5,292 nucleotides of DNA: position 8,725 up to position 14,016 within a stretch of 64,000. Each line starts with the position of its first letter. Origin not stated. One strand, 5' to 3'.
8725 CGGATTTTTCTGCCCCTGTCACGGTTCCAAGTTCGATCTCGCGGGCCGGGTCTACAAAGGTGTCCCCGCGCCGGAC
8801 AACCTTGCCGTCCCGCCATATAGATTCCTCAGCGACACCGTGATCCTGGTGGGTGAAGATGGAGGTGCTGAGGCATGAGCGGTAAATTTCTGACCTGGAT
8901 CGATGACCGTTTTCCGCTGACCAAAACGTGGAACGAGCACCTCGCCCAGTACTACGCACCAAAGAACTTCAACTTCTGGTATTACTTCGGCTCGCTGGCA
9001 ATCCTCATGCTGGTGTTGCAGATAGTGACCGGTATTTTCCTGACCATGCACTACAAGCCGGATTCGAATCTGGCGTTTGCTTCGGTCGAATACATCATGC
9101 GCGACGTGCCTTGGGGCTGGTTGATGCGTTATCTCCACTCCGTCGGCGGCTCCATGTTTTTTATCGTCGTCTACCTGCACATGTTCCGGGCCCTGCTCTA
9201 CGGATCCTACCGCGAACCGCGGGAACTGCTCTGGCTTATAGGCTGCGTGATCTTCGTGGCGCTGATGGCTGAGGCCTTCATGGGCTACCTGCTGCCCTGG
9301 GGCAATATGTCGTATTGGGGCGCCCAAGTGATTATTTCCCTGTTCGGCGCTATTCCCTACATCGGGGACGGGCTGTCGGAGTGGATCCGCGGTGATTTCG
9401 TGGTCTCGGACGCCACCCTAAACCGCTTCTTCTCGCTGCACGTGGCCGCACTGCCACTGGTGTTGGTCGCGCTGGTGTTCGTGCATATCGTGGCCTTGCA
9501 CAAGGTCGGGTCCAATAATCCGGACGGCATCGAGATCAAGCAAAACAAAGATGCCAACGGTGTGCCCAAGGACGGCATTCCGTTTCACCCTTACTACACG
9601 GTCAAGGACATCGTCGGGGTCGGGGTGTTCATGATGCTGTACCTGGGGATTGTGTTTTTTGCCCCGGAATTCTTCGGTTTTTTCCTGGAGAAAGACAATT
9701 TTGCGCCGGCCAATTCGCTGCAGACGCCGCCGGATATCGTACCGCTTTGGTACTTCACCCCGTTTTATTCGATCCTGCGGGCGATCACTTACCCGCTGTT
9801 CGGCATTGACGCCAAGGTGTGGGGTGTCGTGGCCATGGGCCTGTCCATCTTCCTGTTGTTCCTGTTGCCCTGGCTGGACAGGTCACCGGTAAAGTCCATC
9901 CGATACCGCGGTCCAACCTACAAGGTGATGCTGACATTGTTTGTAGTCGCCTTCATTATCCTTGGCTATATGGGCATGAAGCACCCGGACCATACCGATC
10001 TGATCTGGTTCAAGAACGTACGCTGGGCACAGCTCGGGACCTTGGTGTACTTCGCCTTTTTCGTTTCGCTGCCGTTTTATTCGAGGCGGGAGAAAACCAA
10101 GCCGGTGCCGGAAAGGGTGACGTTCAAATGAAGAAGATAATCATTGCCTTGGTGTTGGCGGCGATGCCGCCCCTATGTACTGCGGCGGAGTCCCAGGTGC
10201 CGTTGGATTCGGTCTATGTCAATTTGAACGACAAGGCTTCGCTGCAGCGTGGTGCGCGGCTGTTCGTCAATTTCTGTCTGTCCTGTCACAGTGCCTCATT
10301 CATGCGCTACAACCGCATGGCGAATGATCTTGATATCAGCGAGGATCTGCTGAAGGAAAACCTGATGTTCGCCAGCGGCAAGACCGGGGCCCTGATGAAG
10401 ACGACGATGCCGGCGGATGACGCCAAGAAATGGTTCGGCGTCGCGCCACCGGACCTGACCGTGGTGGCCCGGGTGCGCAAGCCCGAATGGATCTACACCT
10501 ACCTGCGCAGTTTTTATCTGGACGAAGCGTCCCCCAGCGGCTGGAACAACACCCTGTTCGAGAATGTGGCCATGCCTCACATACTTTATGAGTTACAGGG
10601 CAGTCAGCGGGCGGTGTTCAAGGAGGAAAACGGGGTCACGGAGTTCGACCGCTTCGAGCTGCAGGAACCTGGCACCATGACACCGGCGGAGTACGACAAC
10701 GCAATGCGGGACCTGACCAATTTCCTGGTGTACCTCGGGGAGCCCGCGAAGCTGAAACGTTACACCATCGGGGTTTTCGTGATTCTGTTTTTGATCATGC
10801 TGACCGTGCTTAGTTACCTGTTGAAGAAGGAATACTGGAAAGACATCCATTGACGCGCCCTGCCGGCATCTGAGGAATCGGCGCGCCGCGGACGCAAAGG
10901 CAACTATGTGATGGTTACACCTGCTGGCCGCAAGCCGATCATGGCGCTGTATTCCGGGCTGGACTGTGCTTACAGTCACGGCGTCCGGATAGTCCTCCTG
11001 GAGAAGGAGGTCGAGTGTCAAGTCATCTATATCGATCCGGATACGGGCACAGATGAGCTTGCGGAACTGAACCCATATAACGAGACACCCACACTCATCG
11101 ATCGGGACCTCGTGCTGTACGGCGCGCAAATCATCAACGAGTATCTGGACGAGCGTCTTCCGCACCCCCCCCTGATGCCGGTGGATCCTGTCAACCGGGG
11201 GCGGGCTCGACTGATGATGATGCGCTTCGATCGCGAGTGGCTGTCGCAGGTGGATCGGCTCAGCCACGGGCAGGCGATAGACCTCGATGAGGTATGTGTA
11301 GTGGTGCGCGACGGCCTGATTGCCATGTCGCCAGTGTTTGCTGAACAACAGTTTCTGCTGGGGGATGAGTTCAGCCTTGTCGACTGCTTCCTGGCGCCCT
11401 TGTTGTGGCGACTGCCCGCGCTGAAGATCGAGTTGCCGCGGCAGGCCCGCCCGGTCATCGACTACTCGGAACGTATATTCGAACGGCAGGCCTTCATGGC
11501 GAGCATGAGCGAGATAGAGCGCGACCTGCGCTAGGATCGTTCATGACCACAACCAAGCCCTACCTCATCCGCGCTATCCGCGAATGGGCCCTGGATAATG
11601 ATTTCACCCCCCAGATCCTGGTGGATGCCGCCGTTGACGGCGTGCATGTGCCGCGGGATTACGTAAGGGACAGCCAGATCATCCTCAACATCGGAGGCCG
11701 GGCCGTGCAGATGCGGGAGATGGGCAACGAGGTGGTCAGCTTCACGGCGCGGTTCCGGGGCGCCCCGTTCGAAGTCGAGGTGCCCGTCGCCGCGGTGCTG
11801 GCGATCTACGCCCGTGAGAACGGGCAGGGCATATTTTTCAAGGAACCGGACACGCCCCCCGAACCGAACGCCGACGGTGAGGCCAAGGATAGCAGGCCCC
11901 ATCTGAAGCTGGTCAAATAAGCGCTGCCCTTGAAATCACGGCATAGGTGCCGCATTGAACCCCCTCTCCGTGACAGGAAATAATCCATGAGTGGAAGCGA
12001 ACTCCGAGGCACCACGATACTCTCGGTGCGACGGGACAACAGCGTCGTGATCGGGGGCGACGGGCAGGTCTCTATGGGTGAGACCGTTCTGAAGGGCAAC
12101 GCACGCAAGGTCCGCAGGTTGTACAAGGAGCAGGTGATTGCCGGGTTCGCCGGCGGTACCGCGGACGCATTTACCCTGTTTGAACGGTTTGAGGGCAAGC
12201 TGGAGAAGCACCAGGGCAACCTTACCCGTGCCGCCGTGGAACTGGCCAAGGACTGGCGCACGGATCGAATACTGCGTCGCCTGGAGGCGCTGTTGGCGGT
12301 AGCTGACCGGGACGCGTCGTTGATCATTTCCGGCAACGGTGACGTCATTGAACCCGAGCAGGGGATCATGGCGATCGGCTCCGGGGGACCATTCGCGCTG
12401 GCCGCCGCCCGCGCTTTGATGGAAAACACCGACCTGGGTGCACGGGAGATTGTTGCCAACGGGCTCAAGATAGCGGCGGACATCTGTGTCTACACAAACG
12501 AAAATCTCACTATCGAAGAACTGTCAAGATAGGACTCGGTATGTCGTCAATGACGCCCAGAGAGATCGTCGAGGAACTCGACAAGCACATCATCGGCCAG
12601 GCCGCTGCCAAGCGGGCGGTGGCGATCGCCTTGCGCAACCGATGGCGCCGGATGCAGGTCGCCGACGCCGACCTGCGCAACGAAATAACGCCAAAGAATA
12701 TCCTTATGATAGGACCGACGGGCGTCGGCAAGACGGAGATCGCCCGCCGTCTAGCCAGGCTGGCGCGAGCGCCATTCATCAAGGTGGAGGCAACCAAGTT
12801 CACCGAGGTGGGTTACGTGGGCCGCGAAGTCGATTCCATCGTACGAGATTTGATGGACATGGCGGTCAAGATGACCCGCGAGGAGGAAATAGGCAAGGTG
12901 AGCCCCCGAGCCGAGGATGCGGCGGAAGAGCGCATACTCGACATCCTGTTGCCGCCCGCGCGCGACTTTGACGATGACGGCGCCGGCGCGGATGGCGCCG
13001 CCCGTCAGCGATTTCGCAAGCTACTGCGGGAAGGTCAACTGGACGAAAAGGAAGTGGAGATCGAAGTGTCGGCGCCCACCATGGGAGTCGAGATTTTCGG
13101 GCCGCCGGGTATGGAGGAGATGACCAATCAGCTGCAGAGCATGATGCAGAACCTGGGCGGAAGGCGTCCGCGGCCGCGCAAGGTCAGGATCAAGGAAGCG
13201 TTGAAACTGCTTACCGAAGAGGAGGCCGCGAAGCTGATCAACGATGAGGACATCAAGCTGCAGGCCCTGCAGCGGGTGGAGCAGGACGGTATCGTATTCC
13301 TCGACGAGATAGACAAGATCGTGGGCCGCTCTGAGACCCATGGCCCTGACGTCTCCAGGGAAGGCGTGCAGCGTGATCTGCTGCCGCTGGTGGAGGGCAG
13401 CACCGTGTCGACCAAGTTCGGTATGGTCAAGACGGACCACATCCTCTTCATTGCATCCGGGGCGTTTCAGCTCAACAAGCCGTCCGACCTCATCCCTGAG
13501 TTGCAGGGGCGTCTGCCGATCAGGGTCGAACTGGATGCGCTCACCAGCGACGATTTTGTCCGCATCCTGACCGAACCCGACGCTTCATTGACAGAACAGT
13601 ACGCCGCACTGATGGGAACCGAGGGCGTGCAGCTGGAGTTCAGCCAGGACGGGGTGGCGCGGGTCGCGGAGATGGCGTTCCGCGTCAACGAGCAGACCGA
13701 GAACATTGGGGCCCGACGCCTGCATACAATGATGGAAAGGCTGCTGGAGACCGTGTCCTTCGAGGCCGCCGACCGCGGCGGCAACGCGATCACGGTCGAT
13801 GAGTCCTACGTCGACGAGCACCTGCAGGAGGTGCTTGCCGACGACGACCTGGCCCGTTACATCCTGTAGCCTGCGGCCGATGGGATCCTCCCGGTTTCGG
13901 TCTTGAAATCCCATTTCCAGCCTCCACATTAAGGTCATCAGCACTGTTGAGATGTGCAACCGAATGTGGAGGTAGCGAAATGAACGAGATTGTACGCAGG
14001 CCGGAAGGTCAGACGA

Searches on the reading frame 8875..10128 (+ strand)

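Call 72: search_protein_families(library=pfam, proteins=[window:8875-10128:+], max_evalue=0.00001)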
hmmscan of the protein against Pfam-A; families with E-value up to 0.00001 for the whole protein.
window:8875-10128:+ (418 aa): 3 families
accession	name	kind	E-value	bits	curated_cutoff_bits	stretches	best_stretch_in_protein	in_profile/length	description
PF00033.24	Cytochrome_B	-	6.5e-69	232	27.2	1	25-212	3-189/189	Cytochrome b/b6/petB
PF13631.11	Cytochrom_B_N_2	-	6e-44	150.4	27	1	94-264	2-163/169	Cytochrome b(N-terminal)/b6/petB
PF00032.22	Cytochrom_B_C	-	1.1e-34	119.1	20.7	1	278-377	1-92/102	Cytochrome b(C-terminal)/b6/petD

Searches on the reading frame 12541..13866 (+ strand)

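Call 72: search_protein_families(library=pfam, proteins=[window:12541-13866:+], max_evalue=0.00001)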
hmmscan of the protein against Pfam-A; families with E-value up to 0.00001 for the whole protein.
window:12541-13866:+ (442 aa): 3 families
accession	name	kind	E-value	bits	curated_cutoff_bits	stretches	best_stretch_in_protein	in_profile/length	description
PF07724.20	AAA_2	-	5.3e-34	118.1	27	1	183-328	6-166/166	AAA domain (Cdc48 subfamily)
PF00004.35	AAA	-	1.8e-16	61.2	21.2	2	54-145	1-97/131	ATPase family associated with various cellular activities (AAA)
PF07728.20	AAA_5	-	2.5e-06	28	22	0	53-89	1-38/139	AAA domain (dynein-related subfamily)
